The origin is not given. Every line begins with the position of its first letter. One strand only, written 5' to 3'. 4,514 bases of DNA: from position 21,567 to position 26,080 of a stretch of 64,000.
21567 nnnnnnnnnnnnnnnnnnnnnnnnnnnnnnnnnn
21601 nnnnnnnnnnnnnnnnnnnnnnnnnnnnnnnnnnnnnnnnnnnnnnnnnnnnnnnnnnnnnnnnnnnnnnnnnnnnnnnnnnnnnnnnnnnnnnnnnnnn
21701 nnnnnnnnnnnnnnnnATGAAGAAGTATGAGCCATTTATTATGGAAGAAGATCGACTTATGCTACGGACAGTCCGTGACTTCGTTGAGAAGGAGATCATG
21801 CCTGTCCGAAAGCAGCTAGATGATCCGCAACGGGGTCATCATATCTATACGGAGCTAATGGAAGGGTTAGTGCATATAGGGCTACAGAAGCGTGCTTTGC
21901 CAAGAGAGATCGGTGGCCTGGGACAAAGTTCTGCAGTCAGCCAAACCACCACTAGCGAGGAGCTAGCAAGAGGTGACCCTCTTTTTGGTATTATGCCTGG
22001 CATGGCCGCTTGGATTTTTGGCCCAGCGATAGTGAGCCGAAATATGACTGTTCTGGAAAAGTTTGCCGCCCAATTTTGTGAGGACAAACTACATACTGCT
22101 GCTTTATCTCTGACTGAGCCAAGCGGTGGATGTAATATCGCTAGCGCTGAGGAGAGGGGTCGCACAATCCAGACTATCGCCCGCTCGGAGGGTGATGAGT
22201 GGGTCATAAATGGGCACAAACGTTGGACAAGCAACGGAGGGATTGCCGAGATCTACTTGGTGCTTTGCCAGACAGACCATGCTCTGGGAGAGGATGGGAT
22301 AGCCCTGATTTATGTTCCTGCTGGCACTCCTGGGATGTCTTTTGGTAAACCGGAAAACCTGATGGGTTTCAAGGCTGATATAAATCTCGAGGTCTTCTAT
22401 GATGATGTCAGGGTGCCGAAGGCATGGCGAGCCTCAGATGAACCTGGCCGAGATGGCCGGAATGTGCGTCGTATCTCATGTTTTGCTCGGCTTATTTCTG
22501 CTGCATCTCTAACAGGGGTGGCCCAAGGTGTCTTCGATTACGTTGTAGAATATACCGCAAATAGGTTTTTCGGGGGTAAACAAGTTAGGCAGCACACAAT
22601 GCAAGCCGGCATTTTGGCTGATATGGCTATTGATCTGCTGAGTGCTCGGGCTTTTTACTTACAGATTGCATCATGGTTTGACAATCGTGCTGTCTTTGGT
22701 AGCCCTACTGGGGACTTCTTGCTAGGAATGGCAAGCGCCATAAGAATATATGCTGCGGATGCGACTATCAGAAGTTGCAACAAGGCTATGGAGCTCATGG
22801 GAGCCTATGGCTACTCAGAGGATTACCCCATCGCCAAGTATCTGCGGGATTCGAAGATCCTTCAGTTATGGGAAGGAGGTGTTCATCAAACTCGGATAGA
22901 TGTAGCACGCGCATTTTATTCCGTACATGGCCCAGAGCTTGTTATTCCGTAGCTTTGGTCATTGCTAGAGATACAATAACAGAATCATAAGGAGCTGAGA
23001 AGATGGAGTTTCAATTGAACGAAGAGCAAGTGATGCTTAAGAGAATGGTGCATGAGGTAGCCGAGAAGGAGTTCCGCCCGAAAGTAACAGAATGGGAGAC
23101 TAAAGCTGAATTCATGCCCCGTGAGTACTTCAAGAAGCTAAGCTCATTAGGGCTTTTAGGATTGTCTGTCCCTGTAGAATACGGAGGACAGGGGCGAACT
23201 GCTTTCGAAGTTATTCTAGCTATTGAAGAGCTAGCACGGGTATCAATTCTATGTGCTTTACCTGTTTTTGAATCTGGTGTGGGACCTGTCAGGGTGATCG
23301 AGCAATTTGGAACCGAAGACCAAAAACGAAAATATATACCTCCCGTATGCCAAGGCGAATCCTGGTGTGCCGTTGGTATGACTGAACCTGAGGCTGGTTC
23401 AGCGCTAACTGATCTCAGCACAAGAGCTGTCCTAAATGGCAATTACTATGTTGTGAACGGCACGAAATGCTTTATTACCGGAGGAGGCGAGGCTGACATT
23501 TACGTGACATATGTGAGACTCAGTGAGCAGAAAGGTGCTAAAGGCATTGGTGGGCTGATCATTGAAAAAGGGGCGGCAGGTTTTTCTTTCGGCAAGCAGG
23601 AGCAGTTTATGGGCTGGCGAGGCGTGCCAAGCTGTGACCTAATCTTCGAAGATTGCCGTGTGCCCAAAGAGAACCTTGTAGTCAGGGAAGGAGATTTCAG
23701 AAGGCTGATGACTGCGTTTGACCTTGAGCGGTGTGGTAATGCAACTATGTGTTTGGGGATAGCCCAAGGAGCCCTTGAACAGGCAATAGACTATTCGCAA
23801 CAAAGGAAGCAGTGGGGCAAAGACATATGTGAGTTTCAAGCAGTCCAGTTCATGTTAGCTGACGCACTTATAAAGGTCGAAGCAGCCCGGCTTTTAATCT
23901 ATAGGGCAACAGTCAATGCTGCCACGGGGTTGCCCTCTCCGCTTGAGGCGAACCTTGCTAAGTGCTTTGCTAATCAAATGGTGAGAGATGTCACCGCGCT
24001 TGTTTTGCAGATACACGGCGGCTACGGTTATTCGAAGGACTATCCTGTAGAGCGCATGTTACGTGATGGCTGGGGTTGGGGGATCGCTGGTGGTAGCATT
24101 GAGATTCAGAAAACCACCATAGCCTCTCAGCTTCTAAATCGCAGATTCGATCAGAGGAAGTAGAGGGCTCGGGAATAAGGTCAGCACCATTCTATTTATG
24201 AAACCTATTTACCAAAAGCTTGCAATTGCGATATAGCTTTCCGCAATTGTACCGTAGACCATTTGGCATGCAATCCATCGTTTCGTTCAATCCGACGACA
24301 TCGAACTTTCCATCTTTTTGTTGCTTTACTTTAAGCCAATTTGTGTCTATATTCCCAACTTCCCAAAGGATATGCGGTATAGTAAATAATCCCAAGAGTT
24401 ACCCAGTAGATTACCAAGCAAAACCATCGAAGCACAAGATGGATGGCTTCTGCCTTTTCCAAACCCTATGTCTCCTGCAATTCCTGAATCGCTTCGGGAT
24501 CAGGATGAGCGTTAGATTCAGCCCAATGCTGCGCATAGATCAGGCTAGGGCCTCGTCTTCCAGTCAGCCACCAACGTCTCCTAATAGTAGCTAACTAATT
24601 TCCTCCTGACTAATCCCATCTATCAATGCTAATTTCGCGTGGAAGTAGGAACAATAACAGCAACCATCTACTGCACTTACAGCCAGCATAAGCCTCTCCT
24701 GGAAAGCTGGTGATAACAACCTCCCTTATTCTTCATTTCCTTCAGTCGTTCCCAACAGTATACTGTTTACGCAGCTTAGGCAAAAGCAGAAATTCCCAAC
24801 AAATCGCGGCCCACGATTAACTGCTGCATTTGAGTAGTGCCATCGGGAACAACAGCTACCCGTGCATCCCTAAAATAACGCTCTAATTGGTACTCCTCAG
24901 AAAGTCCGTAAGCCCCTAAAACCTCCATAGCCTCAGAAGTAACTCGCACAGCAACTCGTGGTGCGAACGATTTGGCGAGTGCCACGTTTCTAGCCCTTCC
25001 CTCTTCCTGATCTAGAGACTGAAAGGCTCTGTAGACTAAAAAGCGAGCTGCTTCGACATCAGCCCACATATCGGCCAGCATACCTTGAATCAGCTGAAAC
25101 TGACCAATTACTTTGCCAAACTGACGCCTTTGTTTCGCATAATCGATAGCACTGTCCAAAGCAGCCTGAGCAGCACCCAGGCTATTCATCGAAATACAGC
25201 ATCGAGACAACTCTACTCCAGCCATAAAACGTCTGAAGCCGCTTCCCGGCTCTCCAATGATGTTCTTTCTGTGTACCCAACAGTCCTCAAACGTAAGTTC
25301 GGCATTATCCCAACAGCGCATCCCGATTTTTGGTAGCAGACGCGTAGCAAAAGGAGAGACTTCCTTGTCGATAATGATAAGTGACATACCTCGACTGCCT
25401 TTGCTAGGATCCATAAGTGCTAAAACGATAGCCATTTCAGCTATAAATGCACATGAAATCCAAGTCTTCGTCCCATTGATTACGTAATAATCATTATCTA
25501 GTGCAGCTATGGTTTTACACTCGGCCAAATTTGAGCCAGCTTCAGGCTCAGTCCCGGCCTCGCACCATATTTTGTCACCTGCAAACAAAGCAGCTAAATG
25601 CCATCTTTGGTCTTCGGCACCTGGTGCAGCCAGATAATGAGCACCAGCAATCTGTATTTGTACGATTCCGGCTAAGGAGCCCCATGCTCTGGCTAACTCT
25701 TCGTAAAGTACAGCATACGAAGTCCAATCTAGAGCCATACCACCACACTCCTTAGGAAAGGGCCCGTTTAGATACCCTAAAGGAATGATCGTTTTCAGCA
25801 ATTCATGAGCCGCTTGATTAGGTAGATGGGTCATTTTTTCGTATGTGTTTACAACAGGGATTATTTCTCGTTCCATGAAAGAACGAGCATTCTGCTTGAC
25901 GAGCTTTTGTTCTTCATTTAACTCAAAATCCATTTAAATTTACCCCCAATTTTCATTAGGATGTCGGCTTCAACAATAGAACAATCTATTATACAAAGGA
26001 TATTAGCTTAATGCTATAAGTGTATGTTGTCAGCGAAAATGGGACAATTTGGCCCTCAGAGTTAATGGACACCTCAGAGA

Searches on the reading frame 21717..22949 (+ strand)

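Call 59: search_protein_families(library=pfam, proteins=[window:21717-22949:+], max_evalue=0.00001)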
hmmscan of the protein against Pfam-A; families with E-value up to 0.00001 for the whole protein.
window:21717-22949:+ (411 aa): 4 families
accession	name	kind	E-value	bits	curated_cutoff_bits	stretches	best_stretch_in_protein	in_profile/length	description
PF00441.29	Acyl-CoA_dh_1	-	2.6e-19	70.3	22.4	1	257-398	14-147/150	Acyl-CoA dehydrogenase, C-terminal domain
PF02770.24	Acyl-CoA_dh_M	-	1e-18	67.7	33.3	1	129-231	1-97/97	Acyl-CoA dehydrogenase, middle domain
PF02771.21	Acyl-CoA_dh_N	-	1.8e-13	51.3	22.9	1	10-106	2-94/113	Acyl-CoA dehydrogenase, N-terminal domain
PF08028.16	Acyl-CoA_dh_2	-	4.5e-12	46.8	22.7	1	260-385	2-129/134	Acyl-CoA dehydrogenase, C-terminal domain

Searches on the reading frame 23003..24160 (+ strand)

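Call 59: search_protein_families(library=pfam, proteins=[window:23003-24160:+], max_evalue=0.00001)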
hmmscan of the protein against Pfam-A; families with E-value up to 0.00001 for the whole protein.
window:23003-24160:+ (386 aa): 4 families
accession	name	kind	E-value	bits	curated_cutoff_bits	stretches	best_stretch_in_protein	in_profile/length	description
PF00441.29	Acyl-CoA_dh_1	-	4.8e-41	140.8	22.4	1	232-377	4-149/150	Acyl-CoA dehydrogenase, C-terminal domain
PF02771.21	Acyl-CoA_dh_N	-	1.8e-29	102.8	22.9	1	6-119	1-113/113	Acyl-CoA dehydrogenase, N-terminal domain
PF02770.24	Acyl-CoA_dh_M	-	9.6e-23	80.6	33.3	1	123-218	1-97/97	Acyl-CoA dehydrogenase, middle domain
PF08028.16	Acyl-CoA_dh_2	-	6.5e-20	72.2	22.7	1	247-355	4-122/134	Acyl-CoA dehydrogenase, C-terminal domain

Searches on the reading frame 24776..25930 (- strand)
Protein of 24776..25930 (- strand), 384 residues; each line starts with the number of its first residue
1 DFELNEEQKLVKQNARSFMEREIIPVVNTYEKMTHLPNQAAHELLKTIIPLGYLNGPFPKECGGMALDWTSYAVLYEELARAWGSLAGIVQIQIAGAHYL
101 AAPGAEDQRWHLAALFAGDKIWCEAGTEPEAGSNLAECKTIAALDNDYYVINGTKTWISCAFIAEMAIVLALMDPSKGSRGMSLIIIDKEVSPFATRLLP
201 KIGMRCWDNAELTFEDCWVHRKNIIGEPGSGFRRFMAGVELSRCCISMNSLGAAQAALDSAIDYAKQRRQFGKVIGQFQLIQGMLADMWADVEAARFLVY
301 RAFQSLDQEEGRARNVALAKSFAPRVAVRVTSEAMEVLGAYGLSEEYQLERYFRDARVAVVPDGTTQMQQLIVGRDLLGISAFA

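Call 59: search_protein_families(library=pfam, proteins=[window:24776-25930:-], max_evalue=0.00001)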
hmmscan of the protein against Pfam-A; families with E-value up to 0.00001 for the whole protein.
window:24776-25930:- (384 aa): 4 families
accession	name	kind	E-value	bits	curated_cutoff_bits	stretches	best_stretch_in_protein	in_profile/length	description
PF00441.29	Acyl-CoA_dh_1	-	1.4e-45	155.5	22.4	1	229-377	1-149/150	Acyl-CoA dehydrogenase, C-terminal domain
PF08028.16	Acyl-CoA_dh_2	-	4.3e-21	76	22.7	1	245-359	2-126/134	Acyl-CoA dehydrogenase, C-terminal domain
PF02771.21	Acyl-CoA_dh_N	-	3.2e-19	69.8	22.9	1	5-110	1-103/113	Acyl-CoA dehydrogenase, N-terminal domain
PF02770.24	Acyl-CoA_dh_M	-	2e-18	66.8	33.3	1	123-217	1-97/97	Acyl-CoA dehydrogenase, middle domain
